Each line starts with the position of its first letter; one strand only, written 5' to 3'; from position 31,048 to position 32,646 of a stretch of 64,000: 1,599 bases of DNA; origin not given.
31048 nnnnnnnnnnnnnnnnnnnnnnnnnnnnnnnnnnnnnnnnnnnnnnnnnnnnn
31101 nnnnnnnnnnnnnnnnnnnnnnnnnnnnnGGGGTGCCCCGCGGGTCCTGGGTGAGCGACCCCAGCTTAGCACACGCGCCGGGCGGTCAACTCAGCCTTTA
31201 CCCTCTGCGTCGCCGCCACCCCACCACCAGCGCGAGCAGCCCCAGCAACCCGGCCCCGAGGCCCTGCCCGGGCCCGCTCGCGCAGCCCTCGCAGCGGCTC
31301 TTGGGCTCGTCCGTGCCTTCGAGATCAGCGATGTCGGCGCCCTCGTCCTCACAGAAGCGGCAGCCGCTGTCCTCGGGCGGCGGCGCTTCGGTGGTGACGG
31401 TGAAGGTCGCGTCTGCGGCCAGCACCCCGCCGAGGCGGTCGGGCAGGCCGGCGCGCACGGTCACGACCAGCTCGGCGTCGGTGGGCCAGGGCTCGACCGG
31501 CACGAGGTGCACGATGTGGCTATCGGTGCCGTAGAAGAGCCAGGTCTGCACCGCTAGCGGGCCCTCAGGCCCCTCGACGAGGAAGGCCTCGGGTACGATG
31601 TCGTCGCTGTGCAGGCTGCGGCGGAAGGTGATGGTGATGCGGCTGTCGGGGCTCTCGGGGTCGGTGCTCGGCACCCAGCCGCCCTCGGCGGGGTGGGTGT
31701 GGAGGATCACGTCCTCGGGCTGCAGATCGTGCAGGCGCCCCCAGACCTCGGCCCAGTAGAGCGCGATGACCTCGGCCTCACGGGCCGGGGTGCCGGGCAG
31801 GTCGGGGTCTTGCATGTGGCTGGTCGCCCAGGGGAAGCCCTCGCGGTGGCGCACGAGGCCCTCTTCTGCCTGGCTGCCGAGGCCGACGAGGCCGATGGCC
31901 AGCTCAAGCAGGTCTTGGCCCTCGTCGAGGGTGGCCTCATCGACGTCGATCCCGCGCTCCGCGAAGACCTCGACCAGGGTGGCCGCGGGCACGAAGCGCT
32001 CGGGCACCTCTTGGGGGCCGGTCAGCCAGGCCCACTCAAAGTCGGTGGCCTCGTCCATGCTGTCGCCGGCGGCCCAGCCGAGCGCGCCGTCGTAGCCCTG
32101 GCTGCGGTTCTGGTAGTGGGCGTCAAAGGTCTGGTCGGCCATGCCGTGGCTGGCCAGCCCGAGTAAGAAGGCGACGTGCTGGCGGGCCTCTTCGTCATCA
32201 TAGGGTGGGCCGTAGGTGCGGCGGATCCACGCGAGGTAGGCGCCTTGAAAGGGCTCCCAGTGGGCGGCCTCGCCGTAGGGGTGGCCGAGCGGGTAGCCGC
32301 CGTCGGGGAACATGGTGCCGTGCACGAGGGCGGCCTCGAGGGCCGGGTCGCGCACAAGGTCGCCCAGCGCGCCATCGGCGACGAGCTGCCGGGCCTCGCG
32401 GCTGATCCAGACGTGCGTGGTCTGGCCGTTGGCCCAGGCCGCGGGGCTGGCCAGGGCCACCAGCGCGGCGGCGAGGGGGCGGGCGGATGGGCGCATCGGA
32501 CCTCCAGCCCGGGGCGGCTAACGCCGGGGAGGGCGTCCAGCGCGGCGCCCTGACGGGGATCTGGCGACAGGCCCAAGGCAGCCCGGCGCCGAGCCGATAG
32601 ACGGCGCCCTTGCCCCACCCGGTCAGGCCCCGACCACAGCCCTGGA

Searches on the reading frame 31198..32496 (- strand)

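Call 11: search_protein_families(library=pfam, proteins=[window:31198-32496:-], max_evalue=0.01)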
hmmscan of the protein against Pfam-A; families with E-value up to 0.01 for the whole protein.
window:31198-32496:- (432 aa): 2 families
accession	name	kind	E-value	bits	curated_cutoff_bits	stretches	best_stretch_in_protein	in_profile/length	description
PF00882.24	Zn_dep_PLPC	-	0.00031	21.2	26.8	1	27-133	1-106/167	Zinc dependent phospholipase C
PF13205.12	Big_5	-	0.0051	18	23.6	1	282-369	20-105/105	Bacterial Ig-like domain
